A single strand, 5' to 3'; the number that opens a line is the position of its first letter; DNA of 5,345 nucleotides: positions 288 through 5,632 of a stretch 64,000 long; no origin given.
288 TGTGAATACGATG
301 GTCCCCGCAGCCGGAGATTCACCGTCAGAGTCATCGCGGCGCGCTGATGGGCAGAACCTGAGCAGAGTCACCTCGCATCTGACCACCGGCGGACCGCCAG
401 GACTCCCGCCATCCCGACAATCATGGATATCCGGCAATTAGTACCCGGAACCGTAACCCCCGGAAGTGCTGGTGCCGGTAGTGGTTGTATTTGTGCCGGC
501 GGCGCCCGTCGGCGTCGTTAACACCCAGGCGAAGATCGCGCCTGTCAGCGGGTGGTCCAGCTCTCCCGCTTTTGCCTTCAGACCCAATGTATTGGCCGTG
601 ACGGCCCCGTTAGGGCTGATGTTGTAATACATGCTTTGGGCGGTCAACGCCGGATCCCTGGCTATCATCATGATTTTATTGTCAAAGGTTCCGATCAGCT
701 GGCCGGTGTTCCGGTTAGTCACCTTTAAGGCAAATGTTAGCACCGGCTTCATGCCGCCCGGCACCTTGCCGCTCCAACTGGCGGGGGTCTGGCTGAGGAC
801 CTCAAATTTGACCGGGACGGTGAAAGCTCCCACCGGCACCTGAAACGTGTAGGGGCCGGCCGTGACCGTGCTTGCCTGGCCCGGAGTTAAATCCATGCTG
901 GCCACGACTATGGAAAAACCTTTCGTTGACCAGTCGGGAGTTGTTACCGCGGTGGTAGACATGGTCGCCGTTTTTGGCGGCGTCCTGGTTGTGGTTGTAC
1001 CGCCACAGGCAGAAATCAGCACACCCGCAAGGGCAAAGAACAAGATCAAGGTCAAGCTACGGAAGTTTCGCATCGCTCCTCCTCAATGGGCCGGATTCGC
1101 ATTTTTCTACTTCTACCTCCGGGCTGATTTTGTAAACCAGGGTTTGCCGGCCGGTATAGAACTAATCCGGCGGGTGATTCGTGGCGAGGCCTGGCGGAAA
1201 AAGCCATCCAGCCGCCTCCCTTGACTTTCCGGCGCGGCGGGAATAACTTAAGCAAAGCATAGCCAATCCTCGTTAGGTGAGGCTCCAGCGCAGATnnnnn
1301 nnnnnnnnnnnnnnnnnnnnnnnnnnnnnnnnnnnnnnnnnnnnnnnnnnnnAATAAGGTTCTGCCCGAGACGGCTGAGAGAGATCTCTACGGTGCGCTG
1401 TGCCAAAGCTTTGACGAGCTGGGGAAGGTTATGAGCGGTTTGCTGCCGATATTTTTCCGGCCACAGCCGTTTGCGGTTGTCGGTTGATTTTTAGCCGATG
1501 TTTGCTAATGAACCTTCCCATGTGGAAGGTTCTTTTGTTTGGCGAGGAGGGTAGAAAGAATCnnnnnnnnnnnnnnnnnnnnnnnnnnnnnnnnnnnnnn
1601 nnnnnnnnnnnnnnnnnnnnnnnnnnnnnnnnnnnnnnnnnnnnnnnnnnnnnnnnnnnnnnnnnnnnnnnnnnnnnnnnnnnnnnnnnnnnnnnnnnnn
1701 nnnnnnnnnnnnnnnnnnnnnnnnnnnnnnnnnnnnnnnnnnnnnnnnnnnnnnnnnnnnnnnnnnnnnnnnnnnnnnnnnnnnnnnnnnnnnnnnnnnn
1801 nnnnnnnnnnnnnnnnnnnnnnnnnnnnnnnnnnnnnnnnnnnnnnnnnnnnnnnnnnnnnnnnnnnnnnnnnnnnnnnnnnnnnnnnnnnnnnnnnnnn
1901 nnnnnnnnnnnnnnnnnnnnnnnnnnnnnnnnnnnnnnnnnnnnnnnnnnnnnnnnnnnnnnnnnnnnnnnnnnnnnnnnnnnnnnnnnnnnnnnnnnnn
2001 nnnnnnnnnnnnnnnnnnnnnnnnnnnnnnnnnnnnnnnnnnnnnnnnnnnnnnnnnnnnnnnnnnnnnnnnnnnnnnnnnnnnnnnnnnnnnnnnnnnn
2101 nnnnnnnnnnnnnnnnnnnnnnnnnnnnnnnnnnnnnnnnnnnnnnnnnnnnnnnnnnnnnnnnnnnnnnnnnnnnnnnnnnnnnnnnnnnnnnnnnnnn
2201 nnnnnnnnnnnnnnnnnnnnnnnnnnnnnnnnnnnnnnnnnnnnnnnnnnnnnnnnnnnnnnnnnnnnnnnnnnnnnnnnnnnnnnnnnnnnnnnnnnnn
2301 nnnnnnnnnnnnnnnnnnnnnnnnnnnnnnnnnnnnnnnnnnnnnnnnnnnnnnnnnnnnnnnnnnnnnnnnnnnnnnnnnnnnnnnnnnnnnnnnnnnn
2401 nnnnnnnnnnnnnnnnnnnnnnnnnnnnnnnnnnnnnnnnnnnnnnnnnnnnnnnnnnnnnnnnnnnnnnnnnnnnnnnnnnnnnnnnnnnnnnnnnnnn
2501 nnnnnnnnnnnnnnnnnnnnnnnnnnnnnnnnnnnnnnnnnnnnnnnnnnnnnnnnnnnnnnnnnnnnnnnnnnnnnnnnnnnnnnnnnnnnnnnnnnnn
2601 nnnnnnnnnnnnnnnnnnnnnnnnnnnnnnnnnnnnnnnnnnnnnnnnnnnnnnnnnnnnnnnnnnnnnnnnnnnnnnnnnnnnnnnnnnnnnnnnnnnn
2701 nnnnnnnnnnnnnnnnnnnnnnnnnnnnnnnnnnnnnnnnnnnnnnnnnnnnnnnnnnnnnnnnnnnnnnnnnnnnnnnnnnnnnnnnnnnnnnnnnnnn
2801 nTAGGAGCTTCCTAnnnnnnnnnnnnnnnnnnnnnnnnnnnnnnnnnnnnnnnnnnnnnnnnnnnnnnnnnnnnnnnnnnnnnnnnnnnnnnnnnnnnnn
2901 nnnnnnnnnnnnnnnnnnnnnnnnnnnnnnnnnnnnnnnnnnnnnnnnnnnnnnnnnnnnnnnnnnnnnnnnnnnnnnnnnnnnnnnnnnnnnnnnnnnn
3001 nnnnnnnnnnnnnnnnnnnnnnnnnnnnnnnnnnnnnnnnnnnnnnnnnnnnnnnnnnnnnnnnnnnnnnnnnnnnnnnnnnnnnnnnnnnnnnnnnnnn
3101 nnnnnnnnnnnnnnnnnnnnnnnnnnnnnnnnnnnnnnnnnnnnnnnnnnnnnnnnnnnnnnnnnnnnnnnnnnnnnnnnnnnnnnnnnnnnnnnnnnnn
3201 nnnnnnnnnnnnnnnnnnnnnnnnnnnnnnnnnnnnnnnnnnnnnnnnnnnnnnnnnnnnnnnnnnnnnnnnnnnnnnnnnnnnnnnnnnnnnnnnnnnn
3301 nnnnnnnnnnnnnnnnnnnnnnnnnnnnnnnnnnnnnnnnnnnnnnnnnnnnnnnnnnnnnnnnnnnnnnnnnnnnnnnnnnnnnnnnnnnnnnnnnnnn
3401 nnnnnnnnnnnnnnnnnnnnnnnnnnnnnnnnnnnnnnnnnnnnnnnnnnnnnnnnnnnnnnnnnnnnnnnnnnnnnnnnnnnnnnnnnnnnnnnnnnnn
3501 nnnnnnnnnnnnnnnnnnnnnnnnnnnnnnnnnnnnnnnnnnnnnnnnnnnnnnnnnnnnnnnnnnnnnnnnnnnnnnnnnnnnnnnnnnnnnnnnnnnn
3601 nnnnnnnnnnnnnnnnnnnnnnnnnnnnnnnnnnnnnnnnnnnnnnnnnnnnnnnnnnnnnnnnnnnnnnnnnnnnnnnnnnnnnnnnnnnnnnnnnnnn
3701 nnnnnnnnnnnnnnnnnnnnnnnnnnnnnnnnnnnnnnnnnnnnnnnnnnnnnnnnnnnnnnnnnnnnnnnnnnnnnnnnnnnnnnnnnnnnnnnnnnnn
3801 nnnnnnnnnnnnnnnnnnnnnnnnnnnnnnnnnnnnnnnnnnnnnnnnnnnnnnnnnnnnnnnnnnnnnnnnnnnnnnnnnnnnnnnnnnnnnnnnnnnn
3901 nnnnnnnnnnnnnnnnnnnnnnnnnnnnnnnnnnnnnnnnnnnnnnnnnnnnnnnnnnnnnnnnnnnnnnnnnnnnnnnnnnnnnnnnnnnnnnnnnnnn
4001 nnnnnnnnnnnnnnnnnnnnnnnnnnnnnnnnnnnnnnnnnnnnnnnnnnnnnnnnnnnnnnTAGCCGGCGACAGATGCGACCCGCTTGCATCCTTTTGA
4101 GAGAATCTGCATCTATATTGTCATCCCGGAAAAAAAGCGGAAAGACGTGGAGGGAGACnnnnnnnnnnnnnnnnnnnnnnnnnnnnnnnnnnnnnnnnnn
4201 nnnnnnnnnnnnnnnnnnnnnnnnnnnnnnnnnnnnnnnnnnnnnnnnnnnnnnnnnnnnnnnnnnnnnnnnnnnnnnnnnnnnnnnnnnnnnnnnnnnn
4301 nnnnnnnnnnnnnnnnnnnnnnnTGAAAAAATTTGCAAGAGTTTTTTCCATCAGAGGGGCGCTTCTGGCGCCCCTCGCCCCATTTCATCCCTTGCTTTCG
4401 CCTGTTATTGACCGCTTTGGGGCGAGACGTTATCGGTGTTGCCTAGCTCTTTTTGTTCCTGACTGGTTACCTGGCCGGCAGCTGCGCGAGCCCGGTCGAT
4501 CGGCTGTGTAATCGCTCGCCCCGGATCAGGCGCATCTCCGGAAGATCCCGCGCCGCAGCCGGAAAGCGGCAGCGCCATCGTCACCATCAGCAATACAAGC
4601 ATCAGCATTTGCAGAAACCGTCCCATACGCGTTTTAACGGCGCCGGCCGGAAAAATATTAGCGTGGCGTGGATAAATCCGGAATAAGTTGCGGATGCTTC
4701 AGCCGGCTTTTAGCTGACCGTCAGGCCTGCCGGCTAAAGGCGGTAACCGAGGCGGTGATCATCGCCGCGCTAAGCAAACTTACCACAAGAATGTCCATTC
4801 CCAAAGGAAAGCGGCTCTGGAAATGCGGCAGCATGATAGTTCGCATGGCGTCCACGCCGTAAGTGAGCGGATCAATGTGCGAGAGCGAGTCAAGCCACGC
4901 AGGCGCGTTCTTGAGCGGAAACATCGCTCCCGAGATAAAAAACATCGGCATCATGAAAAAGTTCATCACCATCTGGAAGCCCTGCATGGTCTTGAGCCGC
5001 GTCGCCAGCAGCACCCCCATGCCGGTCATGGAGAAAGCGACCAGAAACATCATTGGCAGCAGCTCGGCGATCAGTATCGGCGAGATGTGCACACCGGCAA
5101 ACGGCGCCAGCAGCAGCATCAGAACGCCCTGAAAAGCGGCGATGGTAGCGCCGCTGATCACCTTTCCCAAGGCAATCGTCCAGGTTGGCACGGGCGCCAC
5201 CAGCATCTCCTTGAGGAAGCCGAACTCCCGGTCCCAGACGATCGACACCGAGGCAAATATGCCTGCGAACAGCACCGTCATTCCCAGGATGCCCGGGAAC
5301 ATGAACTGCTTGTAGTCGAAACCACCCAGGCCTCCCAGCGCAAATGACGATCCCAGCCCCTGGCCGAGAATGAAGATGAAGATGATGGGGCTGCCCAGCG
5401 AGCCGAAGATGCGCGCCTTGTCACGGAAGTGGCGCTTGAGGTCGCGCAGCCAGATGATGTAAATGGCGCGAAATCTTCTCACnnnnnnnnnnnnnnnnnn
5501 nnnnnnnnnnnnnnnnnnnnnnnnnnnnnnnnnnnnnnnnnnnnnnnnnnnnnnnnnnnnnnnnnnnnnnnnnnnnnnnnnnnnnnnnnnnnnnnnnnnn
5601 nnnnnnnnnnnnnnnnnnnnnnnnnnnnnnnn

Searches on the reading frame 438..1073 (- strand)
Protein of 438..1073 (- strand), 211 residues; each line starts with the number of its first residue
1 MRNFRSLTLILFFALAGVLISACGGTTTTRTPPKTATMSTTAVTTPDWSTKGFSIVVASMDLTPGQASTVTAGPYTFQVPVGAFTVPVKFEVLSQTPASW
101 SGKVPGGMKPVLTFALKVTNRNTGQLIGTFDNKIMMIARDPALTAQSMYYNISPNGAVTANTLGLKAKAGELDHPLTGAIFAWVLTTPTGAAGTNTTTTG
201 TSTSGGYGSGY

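Call 58: find_encoding_contigs(protein=window:438-1073:-, flank=10000, max_places=3)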
Protein window:438-1073:- (211 aa): 2 contigs read that carry it; 2 places shown.
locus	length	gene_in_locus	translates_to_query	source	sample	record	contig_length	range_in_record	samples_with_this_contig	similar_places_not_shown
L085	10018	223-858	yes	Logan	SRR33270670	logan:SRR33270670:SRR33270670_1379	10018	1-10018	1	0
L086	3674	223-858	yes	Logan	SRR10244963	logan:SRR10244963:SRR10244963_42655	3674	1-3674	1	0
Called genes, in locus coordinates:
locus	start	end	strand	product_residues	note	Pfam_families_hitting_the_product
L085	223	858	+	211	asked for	-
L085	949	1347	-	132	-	PF01894:YjbQ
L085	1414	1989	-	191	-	PF01569:PAP2, PF22778:VCPO_2nd (faint), PF14378:PAP2_3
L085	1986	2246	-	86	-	PF11823:Se_S_carrier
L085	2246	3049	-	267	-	PF01887:SAM_HAT_N, PF20257:SAM_HAT_C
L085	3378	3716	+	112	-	PF01250:Ribosomal_S6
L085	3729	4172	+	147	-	PF00436:SSB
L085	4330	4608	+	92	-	PF01084:Ribosomal_S18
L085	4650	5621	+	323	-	PF09991:DUF2232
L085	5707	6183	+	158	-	PF01281:Ribosomal_L9_N, PF03948:Ribosomal_L9_C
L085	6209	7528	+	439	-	PF00772:DnaB, PF13481:AAA_25, PF03796:DnaB_C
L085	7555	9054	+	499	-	PF04715:, PF00425:Chorismate_bind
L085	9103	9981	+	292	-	PF01063:Aminotran_4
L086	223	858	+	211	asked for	-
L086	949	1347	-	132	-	PF01894:YjbQ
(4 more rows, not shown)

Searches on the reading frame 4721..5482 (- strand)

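Call 54: search_protein_families(library=pfam, proteins=[window:4721-5482:-])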
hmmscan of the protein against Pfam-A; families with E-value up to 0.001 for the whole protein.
window:4721-5482:- (253 aa): 2 families
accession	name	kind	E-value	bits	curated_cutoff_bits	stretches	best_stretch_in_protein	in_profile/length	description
PF01061.29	ABC2_membrane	-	3.1e-36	125.3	26.9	1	6-218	2-211/211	ABC-2 type transporter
PF12698.13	ABC2_membrane_3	-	8.1e-15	55.2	31.6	1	57-244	160-344/347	ABC-2 family transporter protein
